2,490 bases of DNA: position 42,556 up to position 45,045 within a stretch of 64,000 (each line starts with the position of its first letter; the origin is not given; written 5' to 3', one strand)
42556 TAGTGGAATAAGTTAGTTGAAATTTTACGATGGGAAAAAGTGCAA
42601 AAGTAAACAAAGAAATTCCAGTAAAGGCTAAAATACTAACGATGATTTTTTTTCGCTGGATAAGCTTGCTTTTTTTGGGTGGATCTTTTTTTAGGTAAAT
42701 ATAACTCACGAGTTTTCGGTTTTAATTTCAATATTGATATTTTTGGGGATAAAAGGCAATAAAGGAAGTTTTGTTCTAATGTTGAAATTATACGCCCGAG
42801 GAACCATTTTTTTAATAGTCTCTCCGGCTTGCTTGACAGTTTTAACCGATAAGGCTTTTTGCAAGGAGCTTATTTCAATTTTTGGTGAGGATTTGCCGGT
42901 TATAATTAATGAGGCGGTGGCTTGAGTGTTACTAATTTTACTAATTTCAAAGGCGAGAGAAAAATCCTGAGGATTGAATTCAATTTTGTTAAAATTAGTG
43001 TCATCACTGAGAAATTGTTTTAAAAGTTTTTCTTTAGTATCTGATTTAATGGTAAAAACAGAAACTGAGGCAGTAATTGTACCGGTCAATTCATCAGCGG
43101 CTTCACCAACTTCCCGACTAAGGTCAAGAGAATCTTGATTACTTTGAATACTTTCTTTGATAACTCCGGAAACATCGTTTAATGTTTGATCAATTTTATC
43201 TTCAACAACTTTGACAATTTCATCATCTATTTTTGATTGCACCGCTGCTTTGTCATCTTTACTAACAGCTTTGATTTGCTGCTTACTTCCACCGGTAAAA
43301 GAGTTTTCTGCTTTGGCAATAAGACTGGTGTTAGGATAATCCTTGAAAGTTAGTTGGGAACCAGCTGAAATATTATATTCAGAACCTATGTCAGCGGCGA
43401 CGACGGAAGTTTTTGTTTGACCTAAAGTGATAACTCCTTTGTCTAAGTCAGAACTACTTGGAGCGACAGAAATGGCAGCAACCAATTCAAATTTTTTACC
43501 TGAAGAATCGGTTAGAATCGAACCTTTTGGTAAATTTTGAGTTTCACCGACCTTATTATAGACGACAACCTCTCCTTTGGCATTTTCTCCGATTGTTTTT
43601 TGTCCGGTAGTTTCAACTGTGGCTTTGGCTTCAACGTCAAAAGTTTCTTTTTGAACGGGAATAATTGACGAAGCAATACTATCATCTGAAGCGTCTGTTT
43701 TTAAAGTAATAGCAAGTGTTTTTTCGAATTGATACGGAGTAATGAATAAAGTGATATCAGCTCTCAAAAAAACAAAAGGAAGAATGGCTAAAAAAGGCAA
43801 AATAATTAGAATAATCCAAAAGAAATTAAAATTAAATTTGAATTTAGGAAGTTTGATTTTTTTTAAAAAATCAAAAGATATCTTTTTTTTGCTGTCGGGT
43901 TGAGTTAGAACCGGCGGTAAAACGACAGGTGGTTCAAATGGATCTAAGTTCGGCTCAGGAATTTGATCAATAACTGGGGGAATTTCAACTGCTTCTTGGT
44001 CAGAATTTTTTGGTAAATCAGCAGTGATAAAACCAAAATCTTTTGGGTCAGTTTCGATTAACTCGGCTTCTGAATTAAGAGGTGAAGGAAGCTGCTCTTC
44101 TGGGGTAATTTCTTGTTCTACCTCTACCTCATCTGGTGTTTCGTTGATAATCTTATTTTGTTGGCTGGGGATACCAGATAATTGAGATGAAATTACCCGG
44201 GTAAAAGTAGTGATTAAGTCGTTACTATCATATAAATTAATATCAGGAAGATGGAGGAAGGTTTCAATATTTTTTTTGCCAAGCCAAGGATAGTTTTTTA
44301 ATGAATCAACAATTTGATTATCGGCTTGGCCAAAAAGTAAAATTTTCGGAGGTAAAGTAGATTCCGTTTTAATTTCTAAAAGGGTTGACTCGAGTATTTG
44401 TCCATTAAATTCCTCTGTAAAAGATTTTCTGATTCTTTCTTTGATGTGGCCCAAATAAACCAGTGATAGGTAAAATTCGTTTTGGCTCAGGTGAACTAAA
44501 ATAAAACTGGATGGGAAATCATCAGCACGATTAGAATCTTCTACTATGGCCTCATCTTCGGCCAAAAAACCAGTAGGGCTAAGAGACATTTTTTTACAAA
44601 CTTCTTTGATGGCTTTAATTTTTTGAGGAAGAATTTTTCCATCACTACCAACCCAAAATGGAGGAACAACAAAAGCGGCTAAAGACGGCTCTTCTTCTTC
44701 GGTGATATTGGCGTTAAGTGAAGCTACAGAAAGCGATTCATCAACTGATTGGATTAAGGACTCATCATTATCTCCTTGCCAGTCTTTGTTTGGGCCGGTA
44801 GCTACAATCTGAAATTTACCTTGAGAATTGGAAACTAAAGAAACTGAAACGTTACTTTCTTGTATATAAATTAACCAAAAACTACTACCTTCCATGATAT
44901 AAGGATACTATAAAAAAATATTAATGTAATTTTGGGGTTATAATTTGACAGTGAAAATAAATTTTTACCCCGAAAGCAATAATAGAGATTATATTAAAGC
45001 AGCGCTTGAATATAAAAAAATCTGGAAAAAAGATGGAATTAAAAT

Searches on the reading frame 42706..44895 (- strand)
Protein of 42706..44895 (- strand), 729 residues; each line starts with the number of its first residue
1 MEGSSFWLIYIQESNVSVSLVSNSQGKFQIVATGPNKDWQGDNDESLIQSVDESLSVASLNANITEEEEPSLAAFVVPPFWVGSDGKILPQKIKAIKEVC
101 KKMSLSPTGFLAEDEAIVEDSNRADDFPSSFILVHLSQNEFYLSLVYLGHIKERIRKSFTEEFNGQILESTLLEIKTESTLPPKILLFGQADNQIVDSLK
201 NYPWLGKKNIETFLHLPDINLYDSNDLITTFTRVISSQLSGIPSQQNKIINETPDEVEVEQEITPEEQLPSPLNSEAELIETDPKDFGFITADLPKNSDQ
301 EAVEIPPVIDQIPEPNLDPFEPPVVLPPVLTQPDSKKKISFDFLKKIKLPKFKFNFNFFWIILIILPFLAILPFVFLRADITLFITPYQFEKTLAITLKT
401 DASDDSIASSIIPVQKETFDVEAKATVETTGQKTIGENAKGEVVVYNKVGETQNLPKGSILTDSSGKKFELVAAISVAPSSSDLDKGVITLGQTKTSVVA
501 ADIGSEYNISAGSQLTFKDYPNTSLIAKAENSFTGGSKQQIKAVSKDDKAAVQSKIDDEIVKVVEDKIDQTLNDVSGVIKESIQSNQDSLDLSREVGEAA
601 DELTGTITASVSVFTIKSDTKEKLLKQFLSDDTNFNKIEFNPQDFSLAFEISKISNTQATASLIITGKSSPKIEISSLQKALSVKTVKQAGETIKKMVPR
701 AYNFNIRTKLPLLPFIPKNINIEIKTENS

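Call 3: search_protein_families(library=pfam, proteins=[window:42706-44895:-], max_evalue=0.1)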
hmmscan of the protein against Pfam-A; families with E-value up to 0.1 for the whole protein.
window:42706-44895:- (729 aa): 1 family
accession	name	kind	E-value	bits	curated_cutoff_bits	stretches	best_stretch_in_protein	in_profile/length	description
PF04865.19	Baseplate_J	-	0.012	15.3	21.1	1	437-537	21-110/255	Baseplate J-like protein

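Call 4: search_protein_families(library=ncbifam, proteins=[window:42706-44895:-], max_evalue=0.1)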
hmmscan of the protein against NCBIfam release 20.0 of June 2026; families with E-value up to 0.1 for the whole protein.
window:42706-44895:- (729 aa): 1 family
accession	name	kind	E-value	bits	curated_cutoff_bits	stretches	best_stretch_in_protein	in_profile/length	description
TIGR00994.1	3a0901s05TIC20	subfamily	0.062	13.1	341.15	0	331-389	88-146/267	Tic20 family chloroplast protein importer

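Call 55: search_solved_structures(query=window:42709-44895:-, max_evalue=1)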
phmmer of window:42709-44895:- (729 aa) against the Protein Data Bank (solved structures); distinct sequences matched with E-value up to 1: 0.
